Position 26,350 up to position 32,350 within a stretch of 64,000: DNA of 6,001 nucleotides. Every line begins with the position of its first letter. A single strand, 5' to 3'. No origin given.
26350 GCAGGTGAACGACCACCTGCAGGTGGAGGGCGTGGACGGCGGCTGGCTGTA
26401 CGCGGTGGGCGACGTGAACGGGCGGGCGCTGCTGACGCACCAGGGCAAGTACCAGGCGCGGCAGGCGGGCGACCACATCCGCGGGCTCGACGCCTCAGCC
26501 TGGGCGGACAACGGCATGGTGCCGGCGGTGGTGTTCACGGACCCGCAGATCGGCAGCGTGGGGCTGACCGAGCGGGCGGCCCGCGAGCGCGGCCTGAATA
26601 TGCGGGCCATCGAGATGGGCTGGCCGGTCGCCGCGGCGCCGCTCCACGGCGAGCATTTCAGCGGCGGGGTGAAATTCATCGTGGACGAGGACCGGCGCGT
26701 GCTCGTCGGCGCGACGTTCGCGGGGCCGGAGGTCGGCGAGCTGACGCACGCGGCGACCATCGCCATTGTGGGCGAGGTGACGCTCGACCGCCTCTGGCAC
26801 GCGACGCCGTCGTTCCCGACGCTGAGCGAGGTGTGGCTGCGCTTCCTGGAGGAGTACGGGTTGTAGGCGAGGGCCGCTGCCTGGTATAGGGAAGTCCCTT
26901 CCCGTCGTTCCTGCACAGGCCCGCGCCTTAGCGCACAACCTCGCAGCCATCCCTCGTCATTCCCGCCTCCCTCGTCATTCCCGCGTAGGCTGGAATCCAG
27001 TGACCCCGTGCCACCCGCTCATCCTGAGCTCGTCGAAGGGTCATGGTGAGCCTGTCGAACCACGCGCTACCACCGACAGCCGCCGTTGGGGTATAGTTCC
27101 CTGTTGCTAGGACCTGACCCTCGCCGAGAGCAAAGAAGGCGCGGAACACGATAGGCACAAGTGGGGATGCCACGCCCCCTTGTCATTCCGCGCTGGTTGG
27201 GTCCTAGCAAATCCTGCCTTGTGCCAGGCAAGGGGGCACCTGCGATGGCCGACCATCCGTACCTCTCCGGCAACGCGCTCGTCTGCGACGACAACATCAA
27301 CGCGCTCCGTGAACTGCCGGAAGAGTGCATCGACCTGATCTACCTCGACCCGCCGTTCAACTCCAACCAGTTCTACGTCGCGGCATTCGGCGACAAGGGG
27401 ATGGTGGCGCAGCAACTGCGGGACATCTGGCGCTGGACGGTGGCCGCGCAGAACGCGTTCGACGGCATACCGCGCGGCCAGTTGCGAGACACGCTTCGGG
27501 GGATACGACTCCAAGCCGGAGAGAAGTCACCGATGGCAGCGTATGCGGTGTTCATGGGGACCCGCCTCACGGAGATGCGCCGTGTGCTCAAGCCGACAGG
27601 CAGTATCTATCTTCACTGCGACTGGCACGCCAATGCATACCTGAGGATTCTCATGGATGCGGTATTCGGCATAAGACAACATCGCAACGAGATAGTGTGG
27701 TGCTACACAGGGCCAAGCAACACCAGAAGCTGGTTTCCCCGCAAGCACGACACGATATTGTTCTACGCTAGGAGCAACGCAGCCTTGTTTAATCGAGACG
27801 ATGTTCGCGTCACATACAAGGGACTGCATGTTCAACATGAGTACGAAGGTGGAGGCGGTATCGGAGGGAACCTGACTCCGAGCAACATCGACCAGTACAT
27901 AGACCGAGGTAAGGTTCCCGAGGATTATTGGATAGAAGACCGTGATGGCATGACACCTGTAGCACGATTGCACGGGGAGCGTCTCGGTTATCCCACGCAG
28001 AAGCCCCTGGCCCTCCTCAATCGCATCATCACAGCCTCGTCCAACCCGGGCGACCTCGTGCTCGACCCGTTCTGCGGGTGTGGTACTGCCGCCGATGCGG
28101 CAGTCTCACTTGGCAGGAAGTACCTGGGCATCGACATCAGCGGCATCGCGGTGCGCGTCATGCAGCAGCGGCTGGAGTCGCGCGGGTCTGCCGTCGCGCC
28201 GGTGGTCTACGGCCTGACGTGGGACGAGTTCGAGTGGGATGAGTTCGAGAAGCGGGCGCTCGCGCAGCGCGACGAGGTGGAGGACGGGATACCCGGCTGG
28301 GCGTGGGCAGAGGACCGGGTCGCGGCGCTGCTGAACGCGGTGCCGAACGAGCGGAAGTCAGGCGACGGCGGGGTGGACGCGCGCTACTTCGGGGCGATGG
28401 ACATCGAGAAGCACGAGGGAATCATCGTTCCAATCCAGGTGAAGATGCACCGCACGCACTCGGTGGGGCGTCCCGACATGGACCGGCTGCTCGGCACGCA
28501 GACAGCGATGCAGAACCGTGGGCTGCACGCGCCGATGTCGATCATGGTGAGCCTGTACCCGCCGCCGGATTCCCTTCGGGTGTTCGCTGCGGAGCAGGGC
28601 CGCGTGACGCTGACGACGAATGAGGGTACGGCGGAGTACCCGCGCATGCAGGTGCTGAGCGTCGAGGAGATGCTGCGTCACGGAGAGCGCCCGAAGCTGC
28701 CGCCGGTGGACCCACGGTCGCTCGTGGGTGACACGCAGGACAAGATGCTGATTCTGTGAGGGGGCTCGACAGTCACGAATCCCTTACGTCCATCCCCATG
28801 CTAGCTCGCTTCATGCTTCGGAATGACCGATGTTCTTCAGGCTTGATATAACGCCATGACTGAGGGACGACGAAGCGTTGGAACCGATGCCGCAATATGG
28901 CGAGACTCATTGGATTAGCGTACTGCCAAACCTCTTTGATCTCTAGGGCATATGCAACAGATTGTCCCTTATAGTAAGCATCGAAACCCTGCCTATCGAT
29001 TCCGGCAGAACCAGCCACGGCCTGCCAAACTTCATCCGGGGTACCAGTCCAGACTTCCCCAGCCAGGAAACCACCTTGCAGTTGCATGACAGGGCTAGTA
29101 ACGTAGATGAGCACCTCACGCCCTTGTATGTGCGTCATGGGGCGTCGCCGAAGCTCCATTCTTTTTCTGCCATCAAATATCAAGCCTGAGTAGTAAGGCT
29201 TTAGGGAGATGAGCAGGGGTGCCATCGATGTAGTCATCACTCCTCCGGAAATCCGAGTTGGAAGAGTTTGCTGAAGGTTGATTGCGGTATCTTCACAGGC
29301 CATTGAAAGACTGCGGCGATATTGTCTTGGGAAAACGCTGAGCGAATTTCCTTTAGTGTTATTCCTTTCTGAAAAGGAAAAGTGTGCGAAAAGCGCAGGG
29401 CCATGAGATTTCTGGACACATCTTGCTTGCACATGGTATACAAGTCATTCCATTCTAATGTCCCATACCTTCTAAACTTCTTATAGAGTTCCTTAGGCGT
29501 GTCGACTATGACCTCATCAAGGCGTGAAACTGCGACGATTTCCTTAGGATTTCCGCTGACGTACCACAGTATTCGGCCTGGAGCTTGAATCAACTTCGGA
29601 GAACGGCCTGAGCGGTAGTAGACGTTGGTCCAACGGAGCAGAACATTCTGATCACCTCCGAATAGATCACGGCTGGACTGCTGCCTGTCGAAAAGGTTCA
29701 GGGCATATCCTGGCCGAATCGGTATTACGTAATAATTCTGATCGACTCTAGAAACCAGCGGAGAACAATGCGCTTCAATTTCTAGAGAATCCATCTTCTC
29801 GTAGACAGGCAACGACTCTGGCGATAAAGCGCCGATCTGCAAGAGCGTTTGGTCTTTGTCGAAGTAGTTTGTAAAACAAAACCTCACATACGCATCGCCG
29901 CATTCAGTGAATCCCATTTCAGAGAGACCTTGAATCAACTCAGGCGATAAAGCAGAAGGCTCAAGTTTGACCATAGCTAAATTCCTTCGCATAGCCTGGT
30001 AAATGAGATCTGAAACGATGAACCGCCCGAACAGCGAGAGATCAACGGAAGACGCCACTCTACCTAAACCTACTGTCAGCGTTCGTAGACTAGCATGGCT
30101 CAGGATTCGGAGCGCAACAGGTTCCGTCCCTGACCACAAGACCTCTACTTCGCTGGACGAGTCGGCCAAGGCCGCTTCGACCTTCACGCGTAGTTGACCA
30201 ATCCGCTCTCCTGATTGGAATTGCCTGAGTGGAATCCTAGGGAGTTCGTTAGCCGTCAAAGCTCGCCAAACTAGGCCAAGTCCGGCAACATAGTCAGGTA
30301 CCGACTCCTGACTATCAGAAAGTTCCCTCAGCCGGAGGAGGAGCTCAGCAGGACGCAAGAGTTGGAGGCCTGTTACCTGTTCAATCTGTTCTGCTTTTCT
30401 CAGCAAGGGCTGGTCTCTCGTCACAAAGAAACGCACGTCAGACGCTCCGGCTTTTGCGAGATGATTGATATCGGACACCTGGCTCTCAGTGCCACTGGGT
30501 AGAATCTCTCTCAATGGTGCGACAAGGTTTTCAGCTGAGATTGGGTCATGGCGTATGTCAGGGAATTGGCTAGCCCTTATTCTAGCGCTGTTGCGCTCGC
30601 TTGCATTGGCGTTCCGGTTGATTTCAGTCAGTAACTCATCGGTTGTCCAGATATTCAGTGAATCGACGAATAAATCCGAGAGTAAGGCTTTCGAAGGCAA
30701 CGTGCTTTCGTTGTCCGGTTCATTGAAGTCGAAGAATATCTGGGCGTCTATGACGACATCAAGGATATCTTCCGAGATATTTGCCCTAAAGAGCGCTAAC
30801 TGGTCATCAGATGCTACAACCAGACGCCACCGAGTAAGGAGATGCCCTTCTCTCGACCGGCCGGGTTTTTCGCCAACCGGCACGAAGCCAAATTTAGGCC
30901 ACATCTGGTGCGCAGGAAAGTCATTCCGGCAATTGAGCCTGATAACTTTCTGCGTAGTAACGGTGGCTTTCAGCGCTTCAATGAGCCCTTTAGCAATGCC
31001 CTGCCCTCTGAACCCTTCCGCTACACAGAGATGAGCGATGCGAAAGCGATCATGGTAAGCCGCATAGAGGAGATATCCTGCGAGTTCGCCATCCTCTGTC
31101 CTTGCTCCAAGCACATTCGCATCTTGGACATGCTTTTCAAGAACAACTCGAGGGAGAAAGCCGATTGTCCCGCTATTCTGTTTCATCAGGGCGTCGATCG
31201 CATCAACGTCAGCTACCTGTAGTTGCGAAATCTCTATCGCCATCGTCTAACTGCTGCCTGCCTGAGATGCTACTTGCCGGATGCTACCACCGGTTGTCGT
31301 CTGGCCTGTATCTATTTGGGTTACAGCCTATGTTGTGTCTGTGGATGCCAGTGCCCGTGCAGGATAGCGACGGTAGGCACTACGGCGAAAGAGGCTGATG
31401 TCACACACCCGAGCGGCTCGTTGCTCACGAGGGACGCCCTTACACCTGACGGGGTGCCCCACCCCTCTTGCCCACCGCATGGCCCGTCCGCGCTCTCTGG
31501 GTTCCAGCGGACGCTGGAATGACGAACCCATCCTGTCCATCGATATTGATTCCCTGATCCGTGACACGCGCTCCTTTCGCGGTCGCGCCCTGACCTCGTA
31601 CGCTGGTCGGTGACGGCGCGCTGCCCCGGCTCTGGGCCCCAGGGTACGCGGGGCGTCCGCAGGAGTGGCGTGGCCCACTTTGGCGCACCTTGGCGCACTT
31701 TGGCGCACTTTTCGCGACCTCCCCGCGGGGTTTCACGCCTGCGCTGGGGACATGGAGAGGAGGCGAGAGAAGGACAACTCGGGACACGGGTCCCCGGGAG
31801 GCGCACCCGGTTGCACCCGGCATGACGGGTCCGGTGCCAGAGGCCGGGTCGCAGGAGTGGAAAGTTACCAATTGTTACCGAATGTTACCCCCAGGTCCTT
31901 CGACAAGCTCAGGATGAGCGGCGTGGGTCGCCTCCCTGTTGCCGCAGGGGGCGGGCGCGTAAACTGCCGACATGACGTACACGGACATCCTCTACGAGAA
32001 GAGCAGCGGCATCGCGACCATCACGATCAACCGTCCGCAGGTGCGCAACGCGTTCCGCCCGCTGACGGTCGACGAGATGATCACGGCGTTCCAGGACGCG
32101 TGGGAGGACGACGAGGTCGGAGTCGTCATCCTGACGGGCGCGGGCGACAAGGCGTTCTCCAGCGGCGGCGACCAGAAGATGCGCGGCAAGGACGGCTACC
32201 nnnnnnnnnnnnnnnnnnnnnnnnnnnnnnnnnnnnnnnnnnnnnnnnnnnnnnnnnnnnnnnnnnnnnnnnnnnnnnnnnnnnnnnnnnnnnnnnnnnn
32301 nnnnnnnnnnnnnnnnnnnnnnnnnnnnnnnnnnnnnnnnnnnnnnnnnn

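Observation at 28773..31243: AT-rich two-gene module: a GNAT-PIN-(GNAT-like)-ASCH protein translationally coupled to a stand-alone ASCH protein; candidate writer/eraser toxin-antitoxin or defence system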

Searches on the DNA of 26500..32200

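Call 99: search_rna_families(source=window, start=26500, end=32200, threshold=evalue, max_evalue=0.1)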
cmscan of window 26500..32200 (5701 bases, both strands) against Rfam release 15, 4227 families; matches with E-value up to 0.1: 0.
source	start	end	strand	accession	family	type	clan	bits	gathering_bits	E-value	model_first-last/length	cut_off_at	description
